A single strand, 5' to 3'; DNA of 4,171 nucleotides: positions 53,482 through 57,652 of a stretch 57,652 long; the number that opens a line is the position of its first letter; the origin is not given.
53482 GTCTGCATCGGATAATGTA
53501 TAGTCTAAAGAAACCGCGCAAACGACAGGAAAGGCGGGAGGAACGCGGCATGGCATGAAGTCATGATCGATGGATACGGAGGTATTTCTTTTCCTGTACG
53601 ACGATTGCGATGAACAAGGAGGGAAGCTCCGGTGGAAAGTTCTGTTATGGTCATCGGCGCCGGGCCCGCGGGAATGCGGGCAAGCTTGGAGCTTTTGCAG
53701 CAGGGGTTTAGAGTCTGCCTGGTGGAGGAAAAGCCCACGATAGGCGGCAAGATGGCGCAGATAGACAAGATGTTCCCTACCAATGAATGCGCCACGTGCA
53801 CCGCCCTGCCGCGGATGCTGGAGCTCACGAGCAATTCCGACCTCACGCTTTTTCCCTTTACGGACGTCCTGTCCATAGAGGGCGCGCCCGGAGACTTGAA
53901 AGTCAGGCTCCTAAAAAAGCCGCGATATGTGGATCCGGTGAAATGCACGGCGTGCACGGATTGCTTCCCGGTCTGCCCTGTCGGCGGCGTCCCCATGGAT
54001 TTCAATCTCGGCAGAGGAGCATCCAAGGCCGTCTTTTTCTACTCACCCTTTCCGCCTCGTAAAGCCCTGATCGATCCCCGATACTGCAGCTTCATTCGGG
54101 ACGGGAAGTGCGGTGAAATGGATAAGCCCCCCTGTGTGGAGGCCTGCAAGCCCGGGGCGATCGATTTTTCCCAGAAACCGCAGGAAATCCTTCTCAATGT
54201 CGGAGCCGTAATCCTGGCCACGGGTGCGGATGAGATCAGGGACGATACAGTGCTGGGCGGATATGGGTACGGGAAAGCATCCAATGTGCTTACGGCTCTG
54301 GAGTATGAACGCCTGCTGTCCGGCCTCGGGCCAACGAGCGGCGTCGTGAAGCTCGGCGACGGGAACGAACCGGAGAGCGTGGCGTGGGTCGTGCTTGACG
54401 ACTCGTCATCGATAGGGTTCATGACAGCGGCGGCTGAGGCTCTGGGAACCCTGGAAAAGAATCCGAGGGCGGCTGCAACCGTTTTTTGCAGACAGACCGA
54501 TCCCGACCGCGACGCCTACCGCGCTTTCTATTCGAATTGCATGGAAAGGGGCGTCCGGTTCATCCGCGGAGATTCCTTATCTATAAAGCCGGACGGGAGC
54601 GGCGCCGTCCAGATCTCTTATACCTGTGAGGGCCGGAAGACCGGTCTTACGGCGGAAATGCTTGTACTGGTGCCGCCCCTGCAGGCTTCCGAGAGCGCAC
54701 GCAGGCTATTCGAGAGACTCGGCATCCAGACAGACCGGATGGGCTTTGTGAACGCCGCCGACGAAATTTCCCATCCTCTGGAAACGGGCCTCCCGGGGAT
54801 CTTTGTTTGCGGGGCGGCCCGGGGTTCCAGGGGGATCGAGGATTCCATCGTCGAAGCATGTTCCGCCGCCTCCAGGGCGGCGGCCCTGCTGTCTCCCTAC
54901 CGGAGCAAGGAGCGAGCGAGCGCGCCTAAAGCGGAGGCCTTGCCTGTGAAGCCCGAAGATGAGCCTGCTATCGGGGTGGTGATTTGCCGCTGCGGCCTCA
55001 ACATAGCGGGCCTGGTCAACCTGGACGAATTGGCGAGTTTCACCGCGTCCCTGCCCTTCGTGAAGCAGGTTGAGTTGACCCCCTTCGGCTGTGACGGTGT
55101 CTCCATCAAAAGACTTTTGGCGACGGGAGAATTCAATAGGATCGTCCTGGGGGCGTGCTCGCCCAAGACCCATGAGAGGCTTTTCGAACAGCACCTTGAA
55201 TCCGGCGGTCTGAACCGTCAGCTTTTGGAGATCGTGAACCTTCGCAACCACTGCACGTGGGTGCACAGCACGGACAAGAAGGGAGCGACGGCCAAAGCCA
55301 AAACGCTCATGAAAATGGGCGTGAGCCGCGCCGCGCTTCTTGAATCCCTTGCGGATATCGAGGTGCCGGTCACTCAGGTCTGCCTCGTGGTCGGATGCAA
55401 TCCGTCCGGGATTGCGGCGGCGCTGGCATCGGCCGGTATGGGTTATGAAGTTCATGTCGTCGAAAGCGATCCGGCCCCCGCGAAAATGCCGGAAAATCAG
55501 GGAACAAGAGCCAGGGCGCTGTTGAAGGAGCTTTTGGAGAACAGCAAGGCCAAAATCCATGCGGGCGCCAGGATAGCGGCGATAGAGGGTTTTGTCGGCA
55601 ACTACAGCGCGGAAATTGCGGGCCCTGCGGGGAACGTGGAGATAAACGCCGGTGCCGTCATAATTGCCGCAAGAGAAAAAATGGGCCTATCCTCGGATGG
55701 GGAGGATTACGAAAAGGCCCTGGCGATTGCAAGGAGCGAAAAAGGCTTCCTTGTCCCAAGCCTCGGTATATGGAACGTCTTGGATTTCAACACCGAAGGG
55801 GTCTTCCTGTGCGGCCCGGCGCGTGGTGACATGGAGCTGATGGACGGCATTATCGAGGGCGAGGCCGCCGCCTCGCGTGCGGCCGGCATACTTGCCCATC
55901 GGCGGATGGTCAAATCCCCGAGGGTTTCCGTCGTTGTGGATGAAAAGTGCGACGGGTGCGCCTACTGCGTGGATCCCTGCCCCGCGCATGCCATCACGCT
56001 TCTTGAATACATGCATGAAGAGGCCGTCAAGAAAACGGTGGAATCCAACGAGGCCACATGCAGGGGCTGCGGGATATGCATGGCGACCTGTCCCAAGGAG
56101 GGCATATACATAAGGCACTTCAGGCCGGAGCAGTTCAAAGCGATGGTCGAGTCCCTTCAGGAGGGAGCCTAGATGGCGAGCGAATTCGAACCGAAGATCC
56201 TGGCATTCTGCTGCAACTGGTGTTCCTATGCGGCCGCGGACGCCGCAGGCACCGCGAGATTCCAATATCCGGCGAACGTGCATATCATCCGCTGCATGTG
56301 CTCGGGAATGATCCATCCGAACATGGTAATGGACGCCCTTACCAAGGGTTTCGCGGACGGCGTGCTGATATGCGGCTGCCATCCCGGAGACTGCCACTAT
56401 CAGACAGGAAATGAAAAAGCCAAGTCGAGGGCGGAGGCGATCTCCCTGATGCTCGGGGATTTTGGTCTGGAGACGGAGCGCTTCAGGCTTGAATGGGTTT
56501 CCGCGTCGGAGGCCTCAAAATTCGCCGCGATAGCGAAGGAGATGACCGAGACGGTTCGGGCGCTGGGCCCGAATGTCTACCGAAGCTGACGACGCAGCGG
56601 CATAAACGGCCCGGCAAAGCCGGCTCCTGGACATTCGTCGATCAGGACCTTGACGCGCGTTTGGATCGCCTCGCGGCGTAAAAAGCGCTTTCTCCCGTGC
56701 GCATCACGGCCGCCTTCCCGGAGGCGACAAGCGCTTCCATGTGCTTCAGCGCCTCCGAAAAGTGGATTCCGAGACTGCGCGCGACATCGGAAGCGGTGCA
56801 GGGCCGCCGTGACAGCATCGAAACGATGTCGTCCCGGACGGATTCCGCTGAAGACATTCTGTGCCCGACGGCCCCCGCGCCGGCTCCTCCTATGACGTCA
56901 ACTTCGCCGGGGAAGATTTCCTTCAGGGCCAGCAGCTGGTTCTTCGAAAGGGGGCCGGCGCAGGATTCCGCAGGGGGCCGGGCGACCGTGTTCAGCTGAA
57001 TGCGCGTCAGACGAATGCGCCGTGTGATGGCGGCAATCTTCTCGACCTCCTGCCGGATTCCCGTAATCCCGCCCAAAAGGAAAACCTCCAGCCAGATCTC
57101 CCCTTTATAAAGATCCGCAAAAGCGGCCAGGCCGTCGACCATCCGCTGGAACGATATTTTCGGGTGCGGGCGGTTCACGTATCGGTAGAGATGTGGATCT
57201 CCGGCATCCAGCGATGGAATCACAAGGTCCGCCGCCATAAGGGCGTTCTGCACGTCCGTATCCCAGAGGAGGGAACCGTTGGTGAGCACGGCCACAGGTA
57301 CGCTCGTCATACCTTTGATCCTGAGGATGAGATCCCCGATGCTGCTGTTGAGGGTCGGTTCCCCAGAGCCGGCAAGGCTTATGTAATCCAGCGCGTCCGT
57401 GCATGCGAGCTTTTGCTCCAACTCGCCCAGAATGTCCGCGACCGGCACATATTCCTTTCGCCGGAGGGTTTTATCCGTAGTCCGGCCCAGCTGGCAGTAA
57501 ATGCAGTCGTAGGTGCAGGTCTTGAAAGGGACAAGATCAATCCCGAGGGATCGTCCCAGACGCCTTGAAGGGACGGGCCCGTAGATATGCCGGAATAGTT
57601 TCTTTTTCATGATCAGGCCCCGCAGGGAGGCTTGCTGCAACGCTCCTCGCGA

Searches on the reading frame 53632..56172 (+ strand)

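Call 12: search_protein_families(library=pfam, proteins=[window:53632-56172:+], max_evalue=0.001)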
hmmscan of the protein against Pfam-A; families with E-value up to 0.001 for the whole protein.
window:53632-56172:+ (846 aa): 20 families
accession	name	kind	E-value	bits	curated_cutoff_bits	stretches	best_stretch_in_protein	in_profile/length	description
PF07992.20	Pyr_redox_2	-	3.1e-16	60.1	26.1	1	4-38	2-36/291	Pyridine nucleotide-disulphide oxidoreductase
PF12838.12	Fer4_7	-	5.2e-13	49.7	27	1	772-822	1-50/52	4Fe-4S dicluster domain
PF12831.13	FAD_oxidored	-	2.1e-12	47.5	27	1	5-42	2-39/416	FAD dependent oxidoreductase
PF12837.12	Fer4_6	-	8.6e-10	38.5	25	1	803-822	2-21/24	4Fe-4S binding domain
PF13187.11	Fer4_9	-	2.4e-09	37.5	27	1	772-823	1-50/52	4Fe-4S dicluster domain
PF13450.12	NAD_binding_8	-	4.4e-09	36.9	21.9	1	7-45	1-39/68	NAD(P)-binding Rossmann-like domain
PF00037.32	Fer4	-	1.1e-08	34.9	21.1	1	767-789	2-24/24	4Fe-4S binding domain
PF01494.25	FAD_binding_3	-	4.2e-08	33.2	22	1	3-34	2-33/349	FAD binding domain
PF03486.20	HI0933_like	-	5.6e-08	33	50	1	4-42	2-40/244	HI0933-like protein Rossmann domain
PF14697.11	Fer4_21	-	1.5e-07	31.8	35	1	764-789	32-58/59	4Fe-4S dicluster domain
PF13738.12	Pyr_redox_3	-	1.7e-07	31.2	30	0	581-667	164-252/305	Pyridine nucleotide-disulphide oxidoreductase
PF00070.33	Pyr_redox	-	5e-07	30.6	22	0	585-653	3-68/82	Pyridine nucleotide-disulphide oxidoreductase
PF13237.11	Fer4_10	-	6e-07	29.7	25.5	1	769-821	5-53/53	4Fe-4S dicluster domain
PF00890.30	FAD_binding_2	-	7.3e-07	29.2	20.4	1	5-41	2-38/414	FAD binding domain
PF01134.28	GIDA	-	4e-06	26.6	22.1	0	5-35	2-32/391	Glucose inhibited division protein A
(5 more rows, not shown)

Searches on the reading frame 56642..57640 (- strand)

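Call 15: search_protein_families(library=pfam, proteins=[window:56642-57640:-], max_evalue=0.00001)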
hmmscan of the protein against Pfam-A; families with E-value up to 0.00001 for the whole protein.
window:56642-57640:- (332 aa): 1 family
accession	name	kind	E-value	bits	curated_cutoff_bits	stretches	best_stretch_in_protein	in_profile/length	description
PF04055.27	Radical_SAM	-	2.1e-13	51.2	29.5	1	37-193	2-155/166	Radical SAM superfamily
